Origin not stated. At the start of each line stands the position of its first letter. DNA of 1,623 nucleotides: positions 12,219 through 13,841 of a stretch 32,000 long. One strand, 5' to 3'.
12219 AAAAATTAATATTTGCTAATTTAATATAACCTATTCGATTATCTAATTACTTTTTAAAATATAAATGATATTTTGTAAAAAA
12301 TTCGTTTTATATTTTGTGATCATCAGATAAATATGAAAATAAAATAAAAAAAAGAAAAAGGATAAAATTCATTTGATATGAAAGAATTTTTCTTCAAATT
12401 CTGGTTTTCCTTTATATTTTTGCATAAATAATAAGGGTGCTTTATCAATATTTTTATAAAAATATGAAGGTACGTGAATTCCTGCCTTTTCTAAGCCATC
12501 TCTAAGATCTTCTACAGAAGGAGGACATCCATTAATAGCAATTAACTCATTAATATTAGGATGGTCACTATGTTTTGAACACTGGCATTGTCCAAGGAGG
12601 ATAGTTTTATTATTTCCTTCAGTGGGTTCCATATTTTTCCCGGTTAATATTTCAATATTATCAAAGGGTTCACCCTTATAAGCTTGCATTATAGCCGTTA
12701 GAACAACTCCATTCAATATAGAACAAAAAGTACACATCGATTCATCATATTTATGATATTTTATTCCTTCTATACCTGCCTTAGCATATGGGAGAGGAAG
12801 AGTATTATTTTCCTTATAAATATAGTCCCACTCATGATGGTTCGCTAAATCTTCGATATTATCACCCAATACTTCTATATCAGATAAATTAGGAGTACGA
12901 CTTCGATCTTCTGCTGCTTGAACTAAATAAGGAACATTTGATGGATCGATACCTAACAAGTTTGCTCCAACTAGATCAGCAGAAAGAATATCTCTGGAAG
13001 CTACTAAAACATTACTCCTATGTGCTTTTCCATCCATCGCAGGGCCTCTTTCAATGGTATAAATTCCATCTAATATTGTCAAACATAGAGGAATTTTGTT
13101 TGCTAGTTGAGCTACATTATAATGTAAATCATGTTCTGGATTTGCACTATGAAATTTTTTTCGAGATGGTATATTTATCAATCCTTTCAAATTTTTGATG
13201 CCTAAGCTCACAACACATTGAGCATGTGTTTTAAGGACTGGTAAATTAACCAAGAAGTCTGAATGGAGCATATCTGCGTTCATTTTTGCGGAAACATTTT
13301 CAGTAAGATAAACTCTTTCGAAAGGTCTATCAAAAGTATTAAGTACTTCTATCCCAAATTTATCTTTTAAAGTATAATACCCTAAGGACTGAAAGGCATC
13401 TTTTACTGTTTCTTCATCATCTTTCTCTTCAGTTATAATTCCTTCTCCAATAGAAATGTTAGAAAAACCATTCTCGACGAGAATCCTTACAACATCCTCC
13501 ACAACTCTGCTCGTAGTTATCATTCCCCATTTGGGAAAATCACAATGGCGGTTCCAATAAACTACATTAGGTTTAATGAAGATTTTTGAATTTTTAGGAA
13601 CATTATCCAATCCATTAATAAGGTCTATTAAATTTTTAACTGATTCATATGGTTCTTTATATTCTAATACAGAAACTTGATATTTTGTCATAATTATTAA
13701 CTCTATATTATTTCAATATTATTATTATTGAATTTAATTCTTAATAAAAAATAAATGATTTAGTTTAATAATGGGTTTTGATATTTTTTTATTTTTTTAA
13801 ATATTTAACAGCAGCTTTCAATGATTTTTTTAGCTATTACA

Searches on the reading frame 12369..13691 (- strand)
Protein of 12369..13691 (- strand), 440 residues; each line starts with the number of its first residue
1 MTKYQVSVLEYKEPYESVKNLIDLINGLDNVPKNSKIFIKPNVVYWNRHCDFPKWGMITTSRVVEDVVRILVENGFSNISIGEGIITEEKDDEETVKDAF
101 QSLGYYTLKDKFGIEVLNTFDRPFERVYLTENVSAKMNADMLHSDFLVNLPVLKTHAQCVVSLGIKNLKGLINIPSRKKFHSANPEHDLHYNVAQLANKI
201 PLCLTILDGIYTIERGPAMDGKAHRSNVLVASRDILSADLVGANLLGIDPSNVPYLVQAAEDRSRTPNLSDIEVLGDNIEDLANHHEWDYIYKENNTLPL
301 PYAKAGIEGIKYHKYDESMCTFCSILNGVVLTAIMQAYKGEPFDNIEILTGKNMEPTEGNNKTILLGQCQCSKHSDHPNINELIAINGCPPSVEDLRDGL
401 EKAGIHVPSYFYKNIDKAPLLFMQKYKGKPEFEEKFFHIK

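Call 41: search_protein_families(library=pfam, proteins=[window:12369-13691:-], max_evalue=0.001)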
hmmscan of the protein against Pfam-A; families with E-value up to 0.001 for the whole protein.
window:12369-13691:- (440 aa): 1 family
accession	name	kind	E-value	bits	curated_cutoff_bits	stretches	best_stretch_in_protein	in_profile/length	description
PF04015.17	DUF362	-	4.5e-34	118.7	24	1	37-243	1-199/200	Domain of unknown function (DUF362)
